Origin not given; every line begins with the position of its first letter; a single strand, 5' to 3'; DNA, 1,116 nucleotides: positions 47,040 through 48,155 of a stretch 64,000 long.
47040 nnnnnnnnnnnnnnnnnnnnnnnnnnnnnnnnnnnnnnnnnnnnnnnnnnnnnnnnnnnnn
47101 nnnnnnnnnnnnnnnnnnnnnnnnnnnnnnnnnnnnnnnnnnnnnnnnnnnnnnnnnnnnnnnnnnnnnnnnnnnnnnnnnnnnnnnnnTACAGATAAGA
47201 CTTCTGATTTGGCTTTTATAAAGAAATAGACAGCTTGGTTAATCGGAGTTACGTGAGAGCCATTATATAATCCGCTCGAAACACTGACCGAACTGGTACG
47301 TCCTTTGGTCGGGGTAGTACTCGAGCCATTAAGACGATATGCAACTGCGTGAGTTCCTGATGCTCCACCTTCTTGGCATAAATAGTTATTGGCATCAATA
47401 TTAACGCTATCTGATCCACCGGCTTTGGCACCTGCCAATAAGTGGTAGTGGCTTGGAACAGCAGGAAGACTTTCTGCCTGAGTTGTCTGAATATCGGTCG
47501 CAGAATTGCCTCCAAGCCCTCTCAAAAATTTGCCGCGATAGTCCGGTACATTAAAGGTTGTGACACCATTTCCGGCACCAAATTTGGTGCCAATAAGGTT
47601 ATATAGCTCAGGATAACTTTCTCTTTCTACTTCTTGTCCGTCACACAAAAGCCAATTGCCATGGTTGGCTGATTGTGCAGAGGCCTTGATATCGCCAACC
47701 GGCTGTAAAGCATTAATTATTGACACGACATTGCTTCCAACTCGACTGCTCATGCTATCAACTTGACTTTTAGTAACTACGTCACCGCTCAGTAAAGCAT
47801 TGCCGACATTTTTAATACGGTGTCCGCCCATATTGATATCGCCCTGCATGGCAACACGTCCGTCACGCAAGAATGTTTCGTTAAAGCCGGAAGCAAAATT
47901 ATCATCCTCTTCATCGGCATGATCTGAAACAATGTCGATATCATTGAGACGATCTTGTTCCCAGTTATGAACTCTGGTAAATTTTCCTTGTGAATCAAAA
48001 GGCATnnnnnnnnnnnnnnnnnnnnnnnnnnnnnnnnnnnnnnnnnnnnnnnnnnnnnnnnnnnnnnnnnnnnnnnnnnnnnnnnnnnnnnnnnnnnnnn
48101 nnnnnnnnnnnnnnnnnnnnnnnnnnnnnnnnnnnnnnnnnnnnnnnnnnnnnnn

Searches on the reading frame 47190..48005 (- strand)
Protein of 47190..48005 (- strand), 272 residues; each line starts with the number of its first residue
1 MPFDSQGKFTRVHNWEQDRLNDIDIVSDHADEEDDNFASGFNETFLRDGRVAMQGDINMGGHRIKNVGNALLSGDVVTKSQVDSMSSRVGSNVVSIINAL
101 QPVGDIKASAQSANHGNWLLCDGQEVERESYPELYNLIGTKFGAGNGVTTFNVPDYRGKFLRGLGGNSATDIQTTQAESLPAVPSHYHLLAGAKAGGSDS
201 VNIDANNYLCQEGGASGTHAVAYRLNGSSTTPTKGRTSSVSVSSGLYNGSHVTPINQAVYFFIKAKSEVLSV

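Call 78: search_protein_families(library=phrogs, proteins=[window:47190-48005:-], max_evalue=0.001)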
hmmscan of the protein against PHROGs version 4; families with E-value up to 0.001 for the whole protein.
window:47190-48005:- (272 aa): 26 families (the best 25 are shown)
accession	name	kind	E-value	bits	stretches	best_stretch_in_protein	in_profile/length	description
phrog_523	-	tail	1.1e-20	75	1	87-269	472-641/673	tail collar fiber protein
phrog_19618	-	tail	2.6e-18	67.2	1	89-236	125-248/387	tail collar protein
phrog_9116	-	tail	1e-16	61.8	1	101-207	59-170/455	tail protein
phrog_1858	-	tail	3.2e-16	59.5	1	83-266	120-294/1018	tail fiber protein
phrog_327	-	tail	1.9e-14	54.9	1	90-267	291-443/618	tail protein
phrog_25747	-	tail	9.9e-13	47.9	1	92-193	669-771/901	tail fiber protein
phrog_8763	-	tail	9e-10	38.3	1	97-177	544-642/1024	tail protein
phrog_31611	-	tail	2.5e-09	37.8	1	75-192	149-258/385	tail collar protein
phrog_14307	-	unknown function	3.8e-09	37.4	1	101-179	48-120/137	-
phrog_6256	-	tail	6e-09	36.5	1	101-255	289-430/686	tail fiber protein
phrog_4711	-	unknown function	3.4e-08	34.5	0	139-168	174-203/296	-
phrog_13989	-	head and packaging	5.5e-08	32.9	1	1-87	1-87/597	virion structural protein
phrog_3100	-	tail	5.6e-08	34.5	1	118-265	235-381/382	tail fiber protein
phrog_4924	-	tail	6.1e-08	32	1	73-166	550-652/1022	short tail fiber protein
phrog_8469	-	tail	1.4e-06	28.8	1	104-236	128-242/303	tail fiber protein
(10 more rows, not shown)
